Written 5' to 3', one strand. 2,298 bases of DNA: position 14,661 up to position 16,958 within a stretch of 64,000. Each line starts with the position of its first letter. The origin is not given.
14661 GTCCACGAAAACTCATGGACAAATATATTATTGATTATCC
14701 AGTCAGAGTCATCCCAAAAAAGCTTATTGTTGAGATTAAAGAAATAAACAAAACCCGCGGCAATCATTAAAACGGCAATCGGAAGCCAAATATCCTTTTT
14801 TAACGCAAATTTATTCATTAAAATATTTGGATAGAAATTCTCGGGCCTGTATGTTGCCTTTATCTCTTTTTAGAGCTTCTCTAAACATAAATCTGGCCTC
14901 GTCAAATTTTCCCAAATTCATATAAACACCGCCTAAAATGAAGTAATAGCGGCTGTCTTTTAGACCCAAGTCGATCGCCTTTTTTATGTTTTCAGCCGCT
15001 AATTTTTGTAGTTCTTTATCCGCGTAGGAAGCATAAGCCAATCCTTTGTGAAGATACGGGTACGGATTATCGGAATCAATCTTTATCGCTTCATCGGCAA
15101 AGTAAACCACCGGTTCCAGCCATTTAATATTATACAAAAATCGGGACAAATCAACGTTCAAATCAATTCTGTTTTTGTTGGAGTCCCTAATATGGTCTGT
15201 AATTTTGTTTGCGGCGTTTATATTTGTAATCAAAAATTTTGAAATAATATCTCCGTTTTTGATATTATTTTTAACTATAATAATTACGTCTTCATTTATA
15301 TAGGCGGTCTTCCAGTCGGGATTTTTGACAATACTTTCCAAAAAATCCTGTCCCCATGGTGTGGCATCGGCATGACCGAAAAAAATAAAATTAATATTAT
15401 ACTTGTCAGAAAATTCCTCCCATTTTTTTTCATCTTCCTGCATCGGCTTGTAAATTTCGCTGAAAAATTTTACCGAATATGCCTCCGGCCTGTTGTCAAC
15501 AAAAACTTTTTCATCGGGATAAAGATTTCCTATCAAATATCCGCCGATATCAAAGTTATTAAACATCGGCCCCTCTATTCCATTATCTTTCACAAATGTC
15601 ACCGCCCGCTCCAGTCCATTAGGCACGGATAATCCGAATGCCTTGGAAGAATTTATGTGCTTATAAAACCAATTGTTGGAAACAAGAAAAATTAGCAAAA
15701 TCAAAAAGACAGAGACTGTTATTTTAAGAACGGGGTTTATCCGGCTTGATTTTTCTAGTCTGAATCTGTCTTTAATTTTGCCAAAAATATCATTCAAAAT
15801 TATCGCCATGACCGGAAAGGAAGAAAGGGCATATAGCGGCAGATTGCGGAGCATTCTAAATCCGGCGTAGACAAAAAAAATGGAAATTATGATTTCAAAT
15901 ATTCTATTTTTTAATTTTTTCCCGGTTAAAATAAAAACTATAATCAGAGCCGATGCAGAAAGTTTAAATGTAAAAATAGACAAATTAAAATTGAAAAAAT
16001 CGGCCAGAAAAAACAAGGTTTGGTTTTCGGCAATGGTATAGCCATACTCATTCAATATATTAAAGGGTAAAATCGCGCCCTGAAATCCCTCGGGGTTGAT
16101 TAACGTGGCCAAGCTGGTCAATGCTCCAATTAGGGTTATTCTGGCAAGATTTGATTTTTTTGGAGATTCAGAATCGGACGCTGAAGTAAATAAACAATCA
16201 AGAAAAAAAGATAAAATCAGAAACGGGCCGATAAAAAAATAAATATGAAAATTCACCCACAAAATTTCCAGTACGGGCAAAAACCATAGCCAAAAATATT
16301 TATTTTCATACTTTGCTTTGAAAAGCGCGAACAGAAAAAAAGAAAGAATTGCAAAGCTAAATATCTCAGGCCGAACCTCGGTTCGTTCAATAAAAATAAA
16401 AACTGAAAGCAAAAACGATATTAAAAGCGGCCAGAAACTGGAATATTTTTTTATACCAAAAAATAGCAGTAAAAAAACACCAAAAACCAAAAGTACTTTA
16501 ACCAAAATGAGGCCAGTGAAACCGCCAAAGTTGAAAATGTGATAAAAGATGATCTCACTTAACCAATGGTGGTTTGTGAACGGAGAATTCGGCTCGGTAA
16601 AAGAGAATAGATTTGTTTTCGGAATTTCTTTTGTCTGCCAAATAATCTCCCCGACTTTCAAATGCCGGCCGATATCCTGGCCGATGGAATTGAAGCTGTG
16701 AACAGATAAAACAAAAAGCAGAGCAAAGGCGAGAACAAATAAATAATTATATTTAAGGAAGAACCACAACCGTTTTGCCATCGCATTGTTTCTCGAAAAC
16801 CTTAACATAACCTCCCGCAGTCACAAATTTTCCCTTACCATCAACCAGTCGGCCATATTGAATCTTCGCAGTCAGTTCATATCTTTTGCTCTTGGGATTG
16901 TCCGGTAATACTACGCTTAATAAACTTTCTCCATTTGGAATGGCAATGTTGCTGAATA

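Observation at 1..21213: Candidate protein O-glycosylation neighbourhood: GT2/GT4 enzymes, Wzy_C-TPR, three tandem TMTC/PMT_2-like GT-C-TPR proteins, next to S/T/P-rich secreted proteins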

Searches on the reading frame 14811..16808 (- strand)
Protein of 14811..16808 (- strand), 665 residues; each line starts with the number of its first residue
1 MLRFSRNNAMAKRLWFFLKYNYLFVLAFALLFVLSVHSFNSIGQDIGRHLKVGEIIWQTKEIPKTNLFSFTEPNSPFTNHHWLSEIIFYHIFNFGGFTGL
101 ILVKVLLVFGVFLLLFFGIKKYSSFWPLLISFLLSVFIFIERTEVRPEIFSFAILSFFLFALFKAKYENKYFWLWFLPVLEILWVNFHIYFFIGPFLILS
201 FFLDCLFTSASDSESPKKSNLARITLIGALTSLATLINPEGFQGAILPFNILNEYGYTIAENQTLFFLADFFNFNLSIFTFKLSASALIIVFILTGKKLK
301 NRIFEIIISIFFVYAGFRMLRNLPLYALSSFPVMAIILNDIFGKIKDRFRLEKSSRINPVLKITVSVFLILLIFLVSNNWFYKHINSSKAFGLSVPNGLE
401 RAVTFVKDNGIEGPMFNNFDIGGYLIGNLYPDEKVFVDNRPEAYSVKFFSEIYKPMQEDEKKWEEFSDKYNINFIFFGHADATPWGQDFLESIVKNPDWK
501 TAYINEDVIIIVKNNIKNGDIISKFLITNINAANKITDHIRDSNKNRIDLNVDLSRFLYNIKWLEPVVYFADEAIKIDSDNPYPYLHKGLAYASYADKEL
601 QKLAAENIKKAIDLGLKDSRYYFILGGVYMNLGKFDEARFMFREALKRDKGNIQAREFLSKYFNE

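Call 4: search_protein_families(library=pfam, proteins=[window:14811-16808:-], max_evalue=0.01)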
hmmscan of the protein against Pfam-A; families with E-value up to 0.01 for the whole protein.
window:14811-16808:- (665 aa): 6 families
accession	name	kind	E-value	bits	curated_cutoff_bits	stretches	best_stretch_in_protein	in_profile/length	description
PF07719.23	TPR_2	-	7.1e-06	26.2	27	1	620-652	2-34/34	Tetratricopeptide repeat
PF13181.12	TPR_8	-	2.7e-05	24.4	25.7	1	620-650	2-32/34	Tetratricopeptide repeat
PF13414.12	TPR_11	-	0.00022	21.3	26.8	0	573-593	19-39/42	TPR repeat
PF00515.34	TPR_1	-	0.00026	21.1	27.8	1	620-651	2-33/34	Tetratricopeptide repeat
PF13428.12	TPR_14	-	0.00028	21.7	23.5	1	622-660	4-42/44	Tetratricopeptide repeat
PF13431.12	TPR_17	-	0.0031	18.1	24.4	0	609-639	3-33/34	Tetratricopeptide repeat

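Call 10: search_protein_families(library=ncbifam, proteins=[window:14811-16808:-], max_evalue=0.01)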
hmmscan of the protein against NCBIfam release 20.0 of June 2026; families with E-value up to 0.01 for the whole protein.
window:14811-16808:- (665 aa): 2 families
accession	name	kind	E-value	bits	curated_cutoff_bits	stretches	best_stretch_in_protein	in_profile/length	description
TIGR02521.1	type_IV_pilW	equivalog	4.9e-05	23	154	1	594-654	40-100/234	type IV pilus biogenesis/stability protein PilW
NF040959.1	MamA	equivalog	0.0038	16.7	200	1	572-649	95-169/204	magnetosome protein MamA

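Call 12: search_solved_structures(query=window:14811-16808:-, max_evalue=1)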
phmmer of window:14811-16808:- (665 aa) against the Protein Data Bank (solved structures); distinct sequences matched with E-value up to 1: 48.
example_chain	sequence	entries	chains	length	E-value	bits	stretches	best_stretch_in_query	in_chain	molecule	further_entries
6b85_J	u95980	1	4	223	5e-07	31.9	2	602-661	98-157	TMHC4_R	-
8bu0_A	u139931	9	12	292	7.4e-07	31.4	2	569-657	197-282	Consensus tetratricopeptide repeat protein | Crystal structure of an 8-repeat consensus TPR superhelix with Zinc. | Monomer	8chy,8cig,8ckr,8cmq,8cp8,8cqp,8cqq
2q7f_A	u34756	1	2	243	4.3e-06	28.9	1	532-632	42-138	YrrB protein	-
8cus_A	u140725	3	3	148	4.3e-06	28.9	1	604-662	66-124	I432-1(NaCl) Chain A | I432-1(Imd) Chain A | I432-1-X3 Chain A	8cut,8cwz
8far_A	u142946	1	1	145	4.3e-06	28.8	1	604-662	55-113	I432-1-CC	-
9qhb_A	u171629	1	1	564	8.8e-06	27.8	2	563-659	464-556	Engineered tetratricopeptide repeat protein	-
1na0_A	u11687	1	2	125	4.4e-05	25.5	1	566-659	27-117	designed protein CTPR3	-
11kc_A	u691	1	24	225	4.4e-05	25.5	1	604-662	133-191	Designed nanoparticle O43-TM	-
6v8e_A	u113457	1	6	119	0.00017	23.5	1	574-660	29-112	Designed protein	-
6vfj_B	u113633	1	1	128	0.00025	23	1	573-658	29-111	I53_dn5B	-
9qhc_A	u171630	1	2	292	0.00037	22.4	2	567-655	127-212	Engineered tetratricopeptide repeat protein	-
6vfi_B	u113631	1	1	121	0.00051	22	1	573-656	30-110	O43_dn18B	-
6vfh_A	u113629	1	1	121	0.00052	22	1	573-659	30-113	T33_dn10A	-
4rg6_A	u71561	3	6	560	0.00053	21.9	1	563-661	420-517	Cell division cycle protein 27 homolog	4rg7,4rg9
8fwd_1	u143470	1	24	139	0.00067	21.6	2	602-646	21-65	O43-rpxdoc-EK1_B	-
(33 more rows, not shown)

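Call 18: search_protein_families(library=pfam, proteins=[window:15183-16808:-], max_evalue=10)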
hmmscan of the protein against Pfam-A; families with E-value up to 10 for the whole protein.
seq(542 aa): 1 family
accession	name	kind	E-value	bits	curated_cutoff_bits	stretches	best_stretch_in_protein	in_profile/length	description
PF04689.18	S1FA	-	0.83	10.3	21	1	354-383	4-33/66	DNA binding protein S1FA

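Call 19: find_homologous_proteins(query=window:15183-16808:-)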
Query seq(542 aa) (542 aa): 1384 proteins with E <= 0.001 among 8000 candidates; the best 120 are listed.
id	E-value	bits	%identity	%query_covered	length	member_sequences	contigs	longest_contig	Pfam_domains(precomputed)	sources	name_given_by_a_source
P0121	0.0e+0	1175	100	98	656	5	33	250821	PF07719.24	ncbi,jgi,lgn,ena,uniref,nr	ncbi:MAG: hypothetical protein UW43_C0001G0007 [Candidatus Yanofskybacteria bacterium GW2011_GWA1_44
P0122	0.0e+0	1043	87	100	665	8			PF13414.13,PF13181.13,PF07719.24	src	-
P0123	7.3e-250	848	85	83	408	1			-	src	-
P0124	8.1e-230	782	67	98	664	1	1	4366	PF00515.35,PF13181.13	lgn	-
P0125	8.9e-226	769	67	100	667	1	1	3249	PF13181.13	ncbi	-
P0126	1.3e-225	768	67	98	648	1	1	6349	-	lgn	-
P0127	8.2e-225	766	67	96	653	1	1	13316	-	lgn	-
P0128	6.7e-224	763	65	100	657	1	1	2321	PF13414.13,PF13181.13,PF07719.24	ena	-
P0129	1.6e-221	755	67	94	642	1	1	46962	PF13414.13,PF13181.13,PF07719.24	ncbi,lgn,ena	-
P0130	1.5e-220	752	66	98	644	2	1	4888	PF13431.13,PF13414.13,PF00515.35,PF13432.13,PF13428.13,PF13181.13,PF07719.24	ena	-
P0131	1.1e-219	749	67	96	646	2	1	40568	PF13431.13,PF13414.13,PF00515.35,PF13181.13,PF07719.24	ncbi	-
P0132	1.4e-218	745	67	92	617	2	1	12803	PF13181.13,PF07719.24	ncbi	-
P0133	1.7e-216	738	63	94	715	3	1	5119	PF13414.13,PF13181.13,PF07719.24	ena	-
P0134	1.7e-215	735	66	94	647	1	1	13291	PF13181.13,PF07719.24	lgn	-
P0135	5.1e-215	733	63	99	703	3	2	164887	PF00515.35,PF13181.13,PF07719.24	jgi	-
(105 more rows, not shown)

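Call 25: search_solved_structures(query=A1, max_evalue=10)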
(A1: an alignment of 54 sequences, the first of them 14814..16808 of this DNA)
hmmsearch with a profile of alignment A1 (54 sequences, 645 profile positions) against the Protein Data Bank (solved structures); distinct sequences matched with E-value up to 10: 168 (the best 60 are shown).
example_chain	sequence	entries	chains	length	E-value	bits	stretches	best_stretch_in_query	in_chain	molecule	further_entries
9qhb_A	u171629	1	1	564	2.4e-25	92.5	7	536-640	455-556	Engineered tetratricopeptide repeat protein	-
8bu0_A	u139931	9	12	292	2.6e-19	72.5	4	534-640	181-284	Consensus tetratricopeptide repeat protein | Crystal structure of an 8-repeat consensus TPR superhelix with Zinc. | Monomer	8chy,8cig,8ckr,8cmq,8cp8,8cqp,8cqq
9qhc_A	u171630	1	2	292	6.2e-17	64.7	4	535-637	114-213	Engineered tetratricopeptide repeat protein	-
8ch0_A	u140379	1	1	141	2e-11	46.5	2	534-637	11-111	Consensus tetratricopeptide repeat protein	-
2fo7_A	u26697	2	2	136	3.1e-11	45.9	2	535-637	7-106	SYNTHETIC CONSENSUS TPR PROTEIN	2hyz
2q7f_A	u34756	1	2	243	1.5e-10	43.6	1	512-637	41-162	YrrB protein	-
6b85_J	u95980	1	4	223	2.8e-10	42.7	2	525-642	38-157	TMHC4_R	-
4rg6_A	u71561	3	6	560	1.5e-09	40.3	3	521-633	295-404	Cell division cycle protein 27 homolog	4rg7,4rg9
1na0_A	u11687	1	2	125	2.1e-09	39.8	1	531-641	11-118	designed protein CTPR3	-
7obi_A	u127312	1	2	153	3.8e-09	39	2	545-640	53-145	CTPR-rv4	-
5khu_F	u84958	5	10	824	5.2e-09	38.5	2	521-633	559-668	Cell division cycle protein 27 homolog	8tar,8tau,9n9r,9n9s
5g04_F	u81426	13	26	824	5.2e-09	38.5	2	521-633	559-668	CELL DIVISION CYCLE PROTEIN 27 HOMOLOG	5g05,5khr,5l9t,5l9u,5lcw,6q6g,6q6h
5a31_F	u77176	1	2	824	5.3e-09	38.5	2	521-633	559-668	ANAPHASE-PROMOTING COMPLEX SUBUNIT 3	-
4ui9_F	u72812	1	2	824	5.3e-09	38.5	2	521-633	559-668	CELL DIVISION CYCLE PROTEIN 27 HOMOLOG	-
7y4i_A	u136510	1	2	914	1.5e-08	37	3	542-637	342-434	Probable UDP-N-acetylglucosamine--peptide N-acetylglucosaminyltransferase SPINDLY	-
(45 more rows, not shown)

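Call 29: predict_structure(alignment_id=A1)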
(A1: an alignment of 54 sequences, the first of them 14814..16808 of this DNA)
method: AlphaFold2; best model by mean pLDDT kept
length: 665 residues; sequences in the alignment: 54
mean_pLDDT: 90.9   pTM: 0.86
mean pLDDT of the five models: 90.9, 90.1, 89.5, 88.8, 88.6
residues with pLDDT >= 90: 483; 70-90: 142; 50-70: 34; < 50: 6
segments of 3 or more residues with pLDDT < 50: 211-215
pLDDT, mean of each block of 10 residues (from residue 1): 65 85 96 92 83 95 86 84 95 95 96 97 94 96 88 97 95 97 93 96 86 59 96 93 82 59 71 78 95 90 96 92 95 96 86 70 95 95 85 92 96 93 91 89 85 94 96 95 89 97 97 97 97 97 93 96 97 97 97 95 98 94 97 97 96 94 92
secondary structure, 60 per line:
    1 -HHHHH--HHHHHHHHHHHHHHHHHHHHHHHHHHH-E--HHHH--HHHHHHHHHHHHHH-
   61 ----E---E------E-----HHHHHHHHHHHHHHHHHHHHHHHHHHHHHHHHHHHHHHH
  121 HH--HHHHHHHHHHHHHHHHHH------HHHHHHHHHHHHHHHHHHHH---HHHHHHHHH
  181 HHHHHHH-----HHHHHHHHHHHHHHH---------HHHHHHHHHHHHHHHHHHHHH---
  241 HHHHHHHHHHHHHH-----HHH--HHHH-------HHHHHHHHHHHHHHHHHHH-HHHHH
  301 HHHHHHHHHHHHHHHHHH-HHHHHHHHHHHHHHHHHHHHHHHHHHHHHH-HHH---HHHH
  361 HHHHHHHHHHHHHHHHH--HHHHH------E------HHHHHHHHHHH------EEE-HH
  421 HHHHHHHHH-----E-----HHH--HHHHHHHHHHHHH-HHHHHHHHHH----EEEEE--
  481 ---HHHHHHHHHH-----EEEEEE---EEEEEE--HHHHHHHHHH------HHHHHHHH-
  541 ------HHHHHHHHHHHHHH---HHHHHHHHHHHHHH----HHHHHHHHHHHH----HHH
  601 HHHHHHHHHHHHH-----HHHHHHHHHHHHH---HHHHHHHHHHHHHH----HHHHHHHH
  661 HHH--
elements in order: H2-6 H9-35 H40-43 H46-59 H82-122 H125-142 H149-168 H172-187 H193-207 H217-237 H241-254 H265-268 H276-294 H296-318 H320-349 H357-377 H380-384 H398-408 E415-417 H419-429 H446-458 H460-469 E474-478 H484-493 E499-504 E508-513 H516-525 H532-539 H547-560 H564-577 H582-593 H598-613 H619-631 H635-648 H653-663

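Call 35: fold_search(model_id=the predicted structure, library=pdb)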
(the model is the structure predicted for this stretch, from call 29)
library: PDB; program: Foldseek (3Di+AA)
matches with E <= 10: 1365; with E <= 0.001: 35
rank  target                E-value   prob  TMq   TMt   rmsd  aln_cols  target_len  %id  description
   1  8age_A                2.8e-07  1.00  0.46  0.47   9.2       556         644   14  Structure of yeast oligosaccharylransferase complex with acceptor peptide bound (released 2022-12-07)
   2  7e9s_A                3.5e-07  1.00  0.53  0.42   6.8       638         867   13  Archaeal oligosaccharyltransferase AglB from Archaeoglobus fulgidus in complex with an inhibitory peptide and a dolich (released 2021-09-08)
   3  6s7t_A                4.9e-07  1.00  0.44  0.42   8.7       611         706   12  Cryo-EM structure of human oligosaccharyltransferase complex OST-B (released 2019-12-18)
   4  8agb_A                5.8e-07  1.00  0.47  0.48  12.0       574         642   15  Structure of yeast oligosaccharylransferase complex with lipid-linked oligosaccharide bound (released 2022-12-07)
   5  7zlg_A                5.8e-07  1.00  0.43  0.43   9.2       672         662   10  Cryo-EM structure of C-mannosyltransferase CeDPY19, in complex with acceptor peptide and bound to CMT2-Fab and anti-Fa (released 2023-01-11)
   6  7zli_A                6.5e-07  1.00  0.44  0.44   8.9       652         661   11  Cryo-EM structure of C-mannosyltransferase CeDPY19, in complex with Dol25-P-Man and bound to CMT2-Fab and anti-Fab nan (released 2023-01-11)
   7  8pn9_A                7.4e-07  1.00  0.48  0.49   9.5       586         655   13  Structure of human oligosaccharyltransferase OST-A complex bound to NGI-1 (released 2024-05-08)
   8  6s7o_A                7.8e-07  1.00  0.48  0.49   7.8       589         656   12  Cryo-EM structure of human oligosaccharyltransferase complex OST-A (released 2019-12-18)
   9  6ezn_F                9.2e-07  1.00  0.46  0.47  10.5       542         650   15  Cryo-EM structure of the yeast oligosaccharyltransferase (OST) complex (released 2018-01-17)
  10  7oci_F                1.7e-06  1.00  0.46  0.47  10.5       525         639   15  Cryo-EM structure of yeast Ost6p containing oligosaccharyltransferase complex (released 2022-02-16)
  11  6c26_A                1.7e-06  1.00  0.46  0.47  12.1       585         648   15  The Cryo-EM structure of a eukaryotic oligosaccharyl transferase complex (released 2018-01-31)
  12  7zlh_A                2.1e-06  1.00  0.44  0.45  10.0       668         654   11  Cryo-EM structure of C-mannosyltransferase CeDPY19, in apo state, bound to CMT2-Fab and anti-Fab nanobody (released 2023-01-11)
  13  8b6l_I                2.2e-06  1.00  0.44  0.43   9.8       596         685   13  Subtomogram average of the human Sec61-TRAP-OSTA-translocon (released 2022-12-07)
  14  3wak                  2.7e-05  1.00  0.52  0.42   6.3       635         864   12  Crystal structure of the Archaeoglobus fulgidus oligosaccharyltransferase (O29867_ARCFU) in the apo form (released 2013-10-30)
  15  6gxc_A                4.8e-05  1.00  0.46  0.44   9.1       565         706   16  Bacterial oligosaccharyltransferase PglB in complex with an inhibitory peptide and a reactive lipid-linked oligosaccha (released 2018-11-14)
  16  3rce_A                1.2e-04  1.00  0.41  0.40  10.1       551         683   16  Bacterial oligosaccharyltransferase PglB (released 2011-06-15)
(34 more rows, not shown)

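Call 40: search_solved_structures(query=A3, max_evalue=10, show_alignments=3)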
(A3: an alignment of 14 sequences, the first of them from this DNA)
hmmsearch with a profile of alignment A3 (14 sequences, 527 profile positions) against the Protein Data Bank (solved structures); distinct sequences matched with E-value up to 10: 1.
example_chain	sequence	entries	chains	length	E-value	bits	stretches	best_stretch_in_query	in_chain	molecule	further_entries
7x53_A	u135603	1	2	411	2.5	9.9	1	426-474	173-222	Cytochrome P450 family protein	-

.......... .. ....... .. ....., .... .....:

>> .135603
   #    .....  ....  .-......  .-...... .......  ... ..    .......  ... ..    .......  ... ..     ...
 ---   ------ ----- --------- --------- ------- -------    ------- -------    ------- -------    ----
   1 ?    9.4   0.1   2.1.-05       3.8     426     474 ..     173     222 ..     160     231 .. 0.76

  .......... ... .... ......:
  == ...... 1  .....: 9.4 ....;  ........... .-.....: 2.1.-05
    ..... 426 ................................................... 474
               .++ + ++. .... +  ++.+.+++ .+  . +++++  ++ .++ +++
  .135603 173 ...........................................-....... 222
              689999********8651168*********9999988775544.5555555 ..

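Call 53: find_related_loci(query=A3, collection=genome_contigs, flank=10000)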
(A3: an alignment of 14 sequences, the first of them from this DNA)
Query A3 (545 aa) in genome_contigs; peptide patterns used: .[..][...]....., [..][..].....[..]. (x = any residue, [..] = any of these).
138 stretches matched a pattern; 84 encode a relative of the query (tblastn E <= 1e-3); the best 80 are kept; 80 distinct loci.
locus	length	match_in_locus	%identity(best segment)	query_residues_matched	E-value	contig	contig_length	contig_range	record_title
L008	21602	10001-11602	67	22-544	0e+0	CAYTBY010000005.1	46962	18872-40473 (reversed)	MAG TPA_asm: uncultured Candidatus Saccharibacteria bacterium isolate SRP178908_co1_2 genome assembly, contig: NODE_393_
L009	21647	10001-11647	64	1-545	0e+0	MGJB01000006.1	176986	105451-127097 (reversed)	MAG: Candidatus Yanofskybacteria bacterium RIFCSPHIGHO2_01_FULL_41_26 rifcsphigho2_01_scaffold_164, whole genome shotgun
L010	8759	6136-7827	61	1-544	0e+0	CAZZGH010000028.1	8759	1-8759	MAG TPA_asm: uncultured Candidatus Saccharibacteria bacterium isolate binchicken_co38_350 genome assembly, contig: NODE_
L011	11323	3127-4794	63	1-545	0e+0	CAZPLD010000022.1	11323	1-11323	MAG TPA_asm: uncultured Candidatus Saccharibacteria bacterium isolate binchicken_co227_99 genome assembly, contig: NODE_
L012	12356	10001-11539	64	23-540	0e+0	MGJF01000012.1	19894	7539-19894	MAG: Candidatus Yanofskybacteria bacterium RIFCSPHIGHO2_01_FULL_43_32 rifcsphigho2_01_scaffold_5623, whole genome shotgu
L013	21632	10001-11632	60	1-544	0e+0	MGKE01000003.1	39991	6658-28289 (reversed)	MAG: Candidatus Yanofskybacteria bacterium RIFCSPLOWO2_01_FULL_39_28 rifcsplowo2_01_scaffold_1167, whole genome shotgun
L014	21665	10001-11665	61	36-535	0e+0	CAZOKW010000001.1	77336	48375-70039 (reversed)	MAG TPA_asm: uncultured Candidatus Saccharibacteria bacterium isolate SRP178908_co1_360 genome assembly, contig: NODE_15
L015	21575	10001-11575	62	24-525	0e+0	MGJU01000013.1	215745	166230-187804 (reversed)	MAG: Candidatus Yanofskybacteria bacterium RIFCSPHIGHO2_02_FULL_43_17 rifcsphigho2_02_scaffold_362, whole genome shotgun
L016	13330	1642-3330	57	23-542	0e+0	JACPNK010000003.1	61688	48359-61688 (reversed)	MAG: Candidatus Yanofskybacteria bacterium isolate NC_groundwater_573_Ag_S-0.1um_42_50 S35_SO-1_scaffold_37556, whole ge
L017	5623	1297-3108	53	23-542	0e+0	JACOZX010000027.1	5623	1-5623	MAG: Candidatus Yanofskybacteria bacterium isolate NC_groundwater_216_Ag_S-0.1um_42_16 S4_GD2017_2_S1_scaffold_10657, wh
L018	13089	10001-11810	56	3-544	7e-176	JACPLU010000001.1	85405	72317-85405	MAG: Parcubacteria group bacterium isolate NC_groundwater_529_Ag_S-0.1um_38_18 S35_SO-1_scaffold_103558, whole genome sh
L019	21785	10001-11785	53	23-525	3e-171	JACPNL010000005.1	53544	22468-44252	MAG: Candidatus Yanofskybacteria bacterium isolate NC_groundwater_574_Ag_S-0.1um_43_12 S35_SO-1_scaffold_115688, whole g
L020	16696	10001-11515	47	37-545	1e-145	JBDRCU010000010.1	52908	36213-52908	MAG: Parcubacteria group bacterium isolate MEGAHIT-group-1.202 k141_1815185, whole genome shotgun sequence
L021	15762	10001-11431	46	37-525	5e-137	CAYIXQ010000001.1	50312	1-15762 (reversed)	MAG TPA_asm: uncultured Candidatus Saccharibacteria bacterium isolate ERP119705_co6_804 genome assembly, contig: NODE_50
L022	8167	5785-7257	46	25-529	9e-135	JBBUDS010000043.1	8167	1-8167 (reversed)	MAG: Patescibacteria group bacterium isolate H41-bin092_1 H41_bin092_1_000000000043, whole genome shotgun sequence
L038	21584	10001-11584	40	23-544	5e-108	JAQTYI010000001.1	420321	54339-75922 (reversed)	MAG: Candidatus Portnoybacteria bacterium isolate STC_33 NODE_23_length_420321_cov_6.434135_Sandtown_C, whole genome sho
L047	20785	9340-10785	43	36-527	5e-103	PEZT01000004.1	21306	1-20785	MAG: Candidatus Beckwithbacteria bacterium CG10_big_fil_rev_8_21_14_0_10_34_10 CG10_8_21_14_0.10_scaffold_2122_c, whole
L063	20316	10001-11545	34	25-543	2e-83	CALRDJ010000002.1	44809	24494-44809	MAG: Candidatus Levybacteria bacterium GW2011_GWA1_37_16 isolate TH-11nov19-213 genome assembly, contig: TH-11nov19-C178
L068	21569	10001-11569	33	3-524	2e-67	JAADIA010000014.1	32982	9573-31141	MAG: Nitrospirota bacterium isolate M_MetaBat.229 contig-127_3952, whole genome shotgun sequence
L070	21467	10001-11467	32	36-529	9e-66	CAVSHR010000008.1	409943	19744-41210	MAG: uncultured delta proteobacterium isolate MFD05684.bin.2.48 genome assembly, contig: contig_53365, whole genome shot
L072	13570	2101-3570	28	26-534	7e-60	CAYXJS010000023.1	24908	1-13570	MAG TPA_asm: uncultured Bacteroidales bacterium isolate SRP332253_co1_116 genome assembly, contig: NODE_3016_length_2490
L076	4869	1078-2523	31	45-543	8e-54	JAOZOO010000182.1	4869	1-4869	MAG: Bacteroidales bacterium isolate GMC4.maxbin2.135_sub GMC4_34921_length_4869_cov_14.330702, whole genome shotgun seq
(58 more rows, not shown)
